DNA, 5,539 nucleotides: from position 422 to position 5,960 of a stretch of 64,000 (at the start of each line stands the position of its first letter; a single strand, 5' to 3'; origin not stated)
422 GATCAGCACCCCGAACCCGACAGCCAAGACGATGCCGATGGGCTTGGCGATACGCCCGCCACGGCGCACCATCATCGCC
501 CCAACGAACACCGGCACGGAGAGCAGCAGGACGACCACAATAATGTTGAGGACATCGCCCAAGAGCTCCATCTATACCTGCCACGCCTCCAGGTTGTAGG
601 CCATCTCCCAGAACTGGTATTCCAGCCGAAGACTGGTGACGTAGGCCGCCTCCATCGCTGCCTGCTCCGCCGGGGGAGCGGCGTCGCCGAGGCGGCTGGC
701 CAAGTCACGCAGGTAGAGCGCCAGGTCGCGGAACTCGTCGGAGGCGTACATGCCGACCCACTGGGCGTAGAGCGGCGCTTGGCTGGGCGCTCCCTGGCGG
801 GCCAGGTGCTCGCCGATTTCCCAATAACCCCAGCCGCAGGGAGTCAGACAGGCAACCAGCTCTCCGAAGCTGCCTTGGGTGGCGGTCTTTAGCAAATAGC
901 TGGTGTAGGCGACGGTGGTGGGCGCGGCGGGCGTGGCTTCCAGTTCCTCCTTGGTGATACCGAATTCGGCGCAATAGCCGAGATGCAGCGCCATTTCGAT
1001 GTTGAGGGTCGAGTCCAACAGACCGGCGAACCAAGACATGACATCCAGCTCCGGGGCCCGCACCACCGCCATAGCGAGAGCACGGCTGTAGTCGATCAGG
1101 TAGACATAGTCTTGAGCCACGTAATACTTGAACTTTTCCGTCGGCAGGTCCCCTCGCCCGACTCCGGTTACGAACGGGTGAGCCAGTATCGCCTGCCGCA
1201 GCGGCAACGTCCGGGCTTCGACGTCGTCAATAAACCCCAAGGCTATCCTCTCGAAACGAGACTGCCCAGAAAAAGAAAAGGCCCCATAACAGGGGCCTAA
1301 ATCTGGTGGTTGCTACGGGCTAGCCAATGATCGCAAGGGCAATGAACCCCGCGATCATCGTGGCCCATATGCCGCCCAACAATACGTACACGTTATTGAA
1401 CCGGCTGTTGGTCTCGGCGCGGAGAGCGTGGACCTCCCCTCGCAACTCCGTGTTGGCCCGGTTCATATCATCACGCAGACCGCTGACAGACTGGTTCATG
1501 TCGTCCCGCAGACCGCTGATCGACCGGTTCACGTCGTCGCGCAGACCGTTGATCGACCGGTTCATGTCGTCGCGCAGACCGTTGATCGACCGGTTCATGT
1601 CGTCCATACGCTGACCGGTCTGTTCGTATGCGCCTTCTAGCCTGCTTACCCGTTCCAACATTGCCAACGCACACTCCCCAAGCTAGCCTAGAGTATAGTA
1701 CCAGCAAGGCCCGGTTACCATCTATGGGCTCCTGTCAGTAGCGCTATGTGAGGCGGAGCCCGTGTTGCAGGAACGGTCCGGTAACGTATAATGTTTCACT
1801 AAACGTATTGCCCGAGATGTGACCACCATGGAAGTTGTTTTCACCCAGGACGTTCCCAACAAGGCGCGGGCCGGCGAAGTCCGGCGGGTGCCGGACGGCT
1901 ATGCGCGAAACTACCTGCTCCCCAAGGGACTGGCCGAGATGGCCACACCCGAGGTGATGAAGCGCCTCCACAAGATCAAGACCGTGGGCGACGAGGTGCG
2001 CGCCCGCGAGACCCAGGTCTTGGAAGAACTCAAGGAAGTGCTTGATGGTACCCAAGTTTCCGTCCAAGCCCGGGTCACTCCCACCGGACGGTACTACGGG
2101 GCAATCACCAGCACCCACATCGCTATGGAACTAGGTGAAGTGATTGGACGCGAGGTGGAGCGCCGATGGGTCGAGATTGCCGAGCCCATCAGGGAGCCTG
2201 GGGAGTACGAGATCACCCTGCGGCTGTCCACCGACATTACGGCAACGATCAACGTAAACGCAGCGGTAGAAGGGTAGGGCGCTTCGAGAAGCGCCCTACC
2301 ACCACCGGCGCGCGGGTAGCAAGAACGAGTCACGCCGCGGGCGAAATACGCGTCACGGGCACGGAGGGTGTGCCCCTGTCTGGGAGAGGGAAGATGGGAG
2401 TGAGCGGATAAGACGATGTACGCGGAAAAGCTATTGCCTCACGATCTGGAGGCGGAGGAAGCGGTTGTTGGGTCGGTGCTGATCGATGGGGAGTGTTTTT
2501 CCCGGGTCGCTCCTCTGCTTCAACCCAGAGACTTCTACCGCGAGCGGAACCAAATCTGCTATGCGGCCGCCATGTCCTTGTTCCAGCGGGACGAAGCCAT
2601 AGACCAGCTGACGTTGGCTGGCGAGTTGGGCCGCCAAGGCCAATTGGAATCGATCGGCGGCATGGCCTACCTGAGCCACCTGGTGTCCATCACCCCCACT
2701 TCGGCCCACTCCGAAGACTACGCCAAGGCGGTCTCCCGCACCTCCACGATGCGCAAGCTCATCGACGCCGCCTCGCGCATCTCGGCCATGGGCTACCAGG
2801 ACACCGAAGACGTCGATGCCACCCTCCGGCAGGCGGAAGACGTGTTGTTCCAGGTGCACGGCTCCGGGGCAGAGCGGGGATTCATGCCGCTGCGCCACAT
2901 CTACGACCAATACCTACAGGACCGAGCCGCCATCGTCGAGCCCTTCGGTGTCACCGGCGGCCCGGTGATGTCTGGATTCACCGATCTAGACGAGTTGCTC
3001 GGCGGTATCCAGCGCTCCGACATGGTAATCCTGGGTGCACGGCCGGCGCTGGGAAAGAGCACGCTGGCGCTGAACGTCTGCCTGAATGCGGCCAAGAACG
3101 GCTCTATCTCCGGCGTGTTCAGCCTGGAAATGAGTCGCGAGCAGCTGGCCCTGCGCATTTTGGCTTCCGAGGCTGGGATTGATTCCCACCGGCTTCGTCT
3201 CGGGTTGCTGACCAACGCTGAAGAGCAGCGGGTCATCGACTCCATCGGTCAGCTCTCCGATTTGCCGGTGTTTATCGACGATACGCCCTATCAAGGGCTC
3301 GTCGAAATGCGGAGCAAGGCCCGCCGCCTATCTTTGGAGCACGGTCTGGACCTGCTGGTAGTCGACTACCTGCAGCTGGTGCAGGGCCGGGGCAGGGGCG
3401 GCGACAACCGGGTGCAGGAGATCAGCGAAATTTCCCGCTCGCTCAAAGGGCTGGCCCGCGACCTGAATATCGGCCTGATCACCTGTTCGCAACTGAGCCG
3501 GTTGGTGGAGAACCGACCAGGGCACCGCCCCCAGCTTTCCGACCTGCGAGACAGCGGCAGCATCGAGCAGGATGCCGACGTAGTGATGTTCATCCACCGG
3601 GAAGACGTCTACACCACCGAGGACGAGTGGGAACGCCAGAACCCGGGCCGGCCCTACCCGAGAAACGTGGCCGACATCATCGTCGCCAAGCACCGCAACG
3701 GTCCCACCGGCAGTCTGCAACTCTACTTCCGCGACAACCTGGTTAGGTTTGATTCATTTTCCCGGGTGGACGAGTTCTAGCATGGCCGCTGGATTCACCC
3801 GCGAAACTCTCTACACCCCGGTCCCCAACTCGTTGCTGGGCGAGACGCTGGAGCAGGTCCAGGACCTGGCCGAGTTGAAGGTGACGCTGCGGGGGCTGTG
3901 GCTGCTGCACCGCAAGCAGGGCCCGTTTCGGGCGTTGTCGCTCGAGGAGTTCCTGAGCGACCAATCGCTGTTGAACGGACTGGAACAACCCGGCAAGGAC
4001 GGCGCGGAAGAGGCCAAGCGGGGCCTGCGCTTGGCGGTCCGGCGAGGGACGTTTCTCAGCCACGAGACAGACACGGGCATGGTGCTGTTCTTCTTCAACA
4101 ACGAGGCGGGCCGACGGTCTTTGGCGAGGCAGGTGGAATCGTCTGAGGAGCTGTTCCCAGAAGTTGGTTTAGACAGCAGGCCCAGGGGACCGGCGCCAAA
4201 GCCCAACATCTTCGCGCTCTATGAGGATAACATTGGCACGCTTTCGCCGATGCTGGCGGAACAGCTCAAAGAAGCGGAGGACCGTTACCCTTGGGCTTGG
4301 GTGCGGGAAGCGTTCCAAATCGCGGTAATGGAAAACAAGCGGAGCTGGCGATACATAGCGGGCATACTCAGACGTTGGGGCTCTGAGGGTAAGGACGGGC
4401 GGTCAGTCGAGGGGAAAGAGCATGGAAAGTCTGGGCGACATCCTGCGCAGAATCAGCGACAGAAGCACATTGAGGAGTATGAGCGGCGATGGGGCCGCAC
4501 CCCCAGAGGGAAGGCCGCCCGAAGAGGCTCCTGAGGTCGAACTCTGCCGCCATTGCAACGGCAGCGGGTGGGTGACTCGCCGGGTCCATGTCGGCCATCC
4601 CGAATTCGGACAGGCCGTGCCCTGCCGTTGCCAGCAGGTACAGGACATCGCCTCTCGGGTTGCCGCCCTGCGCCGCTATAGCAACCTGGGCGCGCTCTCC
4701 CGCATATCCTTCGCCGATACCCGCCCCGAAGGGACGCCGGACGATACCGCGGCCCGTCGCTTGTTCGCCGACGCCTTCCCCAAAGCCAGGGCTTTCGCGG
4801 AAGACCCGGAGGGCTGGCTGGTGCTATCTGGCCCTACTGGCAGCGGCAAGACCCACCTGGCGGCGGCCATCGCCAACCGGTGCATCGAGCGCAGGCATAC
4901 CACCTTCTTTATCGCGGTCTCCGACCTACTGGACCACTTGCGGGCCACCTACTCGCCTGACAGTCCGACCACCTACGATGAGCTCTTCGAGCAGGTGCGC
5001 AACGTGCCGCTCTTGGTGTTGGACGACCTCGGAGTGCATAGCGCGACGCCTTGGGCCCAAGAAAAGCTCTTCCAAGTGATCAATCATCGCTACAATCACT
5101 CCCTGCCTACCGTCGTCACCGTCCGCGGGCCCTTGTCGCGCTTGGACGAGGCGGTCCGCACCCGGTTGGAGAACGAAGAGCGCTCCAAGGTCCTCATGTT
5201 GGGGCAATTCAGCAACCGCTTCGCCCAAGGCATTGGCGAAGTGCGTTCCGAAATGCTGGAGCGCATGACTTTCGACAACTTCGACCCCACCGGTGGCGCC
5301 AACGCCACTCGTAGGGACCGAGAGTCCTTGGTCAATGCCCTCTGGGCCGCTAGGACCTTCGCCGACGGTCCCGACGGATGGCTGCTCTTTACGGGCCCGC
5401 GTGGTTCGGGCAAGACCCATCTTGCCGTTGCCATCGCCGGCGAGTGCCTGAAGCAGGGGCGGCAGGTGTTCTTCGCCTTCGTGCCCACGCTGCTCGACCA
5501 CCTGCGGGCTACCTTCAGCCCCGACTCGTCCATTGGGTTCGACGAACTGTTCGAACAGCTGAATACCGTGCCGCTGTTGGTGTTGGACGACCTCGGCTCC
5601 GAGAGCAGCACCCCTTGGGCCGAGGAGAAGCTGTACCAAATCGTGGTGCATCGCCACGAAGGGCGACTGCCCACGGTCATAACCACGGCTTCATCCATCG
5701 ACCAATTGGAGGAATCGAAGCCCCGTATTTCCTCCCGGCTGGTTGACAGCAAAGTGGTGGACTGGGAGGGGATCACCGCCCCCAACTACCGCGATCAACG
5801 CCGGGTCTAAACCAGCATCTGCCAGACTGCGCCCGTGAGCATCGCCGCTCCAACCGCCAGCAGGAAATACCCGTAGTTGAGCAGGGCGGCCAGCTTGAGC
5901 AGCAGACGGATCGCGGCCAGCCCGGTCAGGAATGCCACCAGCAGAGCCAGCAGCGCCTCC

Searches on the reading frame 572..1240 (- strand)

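Call 8: search_protein_families(library=pfam, proteins=[window:572-1240:-], max_evalue=0.001)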
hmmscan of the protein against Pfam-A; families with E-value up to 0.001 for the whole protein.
window:572-1240:- (222 aa): 1 family
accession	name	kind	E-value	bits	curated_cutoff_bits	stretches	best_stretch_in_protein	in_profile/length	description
PF03070.21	TENA_THI-4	-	1.8e-47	162.3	22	1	13-216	6-209/210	TENA/THI-4/PQQC family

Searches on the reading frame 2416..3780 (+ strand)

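Call 8: search_protein_families(library=pfam, proteins=[window:2416-3780:+], max_evalue=0.001)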
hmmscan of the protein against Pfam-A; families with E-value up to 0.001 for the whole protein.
window:2416-3780:+ (454 aa): 3 families
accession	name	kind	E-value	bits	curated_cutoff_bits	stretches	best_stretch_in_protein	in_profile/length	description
PF03796.21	DnaB_C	-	2.4e-93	312.6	27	1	184-446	2-254/255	DnaB-like helicase C terminal domain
PF00772.26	DnaB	-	1.4e-28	99.4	23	1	7-107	2-102/103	DnaB-like helicase N terminal domain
PF13481.12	AAA_25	-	9.3e-10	38.9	27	1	190-351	21-181/195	AAA domain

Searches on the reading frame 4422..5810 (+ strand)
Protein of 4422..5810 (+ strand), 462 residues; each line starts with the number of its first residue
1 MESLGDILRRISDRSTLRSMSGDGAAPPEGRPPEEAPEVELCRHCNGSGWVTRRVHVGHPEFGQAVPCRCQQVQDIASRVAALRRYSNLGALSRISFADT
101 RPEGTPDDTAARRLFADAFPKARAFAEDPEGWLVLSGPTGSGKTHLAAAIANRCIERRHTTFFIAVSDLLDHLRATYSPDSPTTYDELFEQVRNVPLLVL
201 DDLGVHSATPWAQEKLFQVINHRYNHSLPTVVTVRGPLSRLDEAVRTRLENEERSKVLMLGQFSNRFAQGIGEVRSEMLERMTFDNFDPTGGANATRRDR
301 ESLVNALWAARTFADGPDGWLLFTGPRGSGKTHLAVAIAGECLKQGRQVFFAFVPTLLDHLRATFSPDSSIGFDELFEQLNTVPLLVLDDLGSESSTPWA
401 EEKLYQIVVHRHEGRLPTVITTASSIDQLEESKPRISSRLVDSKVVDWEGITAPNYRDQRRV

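Call 8: search_protein_families(library=pfam, proteins=[window:4422-5810:+], max_evalue=0.001)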
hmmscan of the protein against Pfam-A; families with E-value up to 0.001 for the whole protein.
window:4422-5810:+ (462 aa): 29 families (the best 25 are shown)
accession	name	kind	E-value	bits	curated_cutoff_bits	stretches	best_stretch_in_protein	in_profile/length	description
PF01695.23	IstB_IS21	-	3.9e-35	121.9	24.1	2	132-243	94-201/238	IstB-like ATP binding protein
PF00004.35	AAA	-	3.7e-14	53.7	21.2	2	134-252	2-126/131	ATPase family associated with various cellular activities (AAA)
PF00308.24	Bac_DnaA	-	2e-12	48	23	1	127-250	28-156/162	Bacterial DnaA ATPAse domain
PF13191.12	AAA_16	-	1.5e-10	42.3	32.6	1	123-195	18-85/167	AAA ATPase domain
PF04851.21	ResIII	-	1.6e-09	38.4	22.5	1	133-185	26-81/164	Type III restriction enzyme, res subunit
PF20720.3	nSTAND3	-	5.2e-09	36.4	27.2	1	130-180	17-64/155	Novel STAND NTPase 3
PF13173.12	AAA_14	-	6.1e-08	33.2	27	0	321-440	5-115/129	AAA domain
PF24883.2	NPHP3_N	-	8.2e-08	33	24.8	0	130-164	22-56/164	Nephrocystin 3, N-terminal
PF02562.22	PhoH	-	2.7e-07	30.7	27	0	134-166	23-55/205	PhoH-like protein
PF13604.12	AAA_30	-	9.4e-07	29.2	27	0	122-167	10-55/191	AAA domain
PF13401.12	AAA_22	-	1.5e-06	29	27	0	130-168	5-33/130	AAA domain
PF00437.27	T2SSE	-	2.4e-06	26.9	24.9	0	122-152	134-164/370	Type II/IV secretion system protein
PF05729.18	NACHT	-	2.5e-06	27.8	26.7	0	133-172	3-48/167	NACHT domain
PF00910.28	RNA_helicase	-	2.8e-06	28.2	21.5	0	134-218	2-72/105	RNA helicase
PF07728.20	AAA_5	-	9.8e-06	26.1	22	0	133-230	2-100/139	AAA domain (dynein-related subfamily)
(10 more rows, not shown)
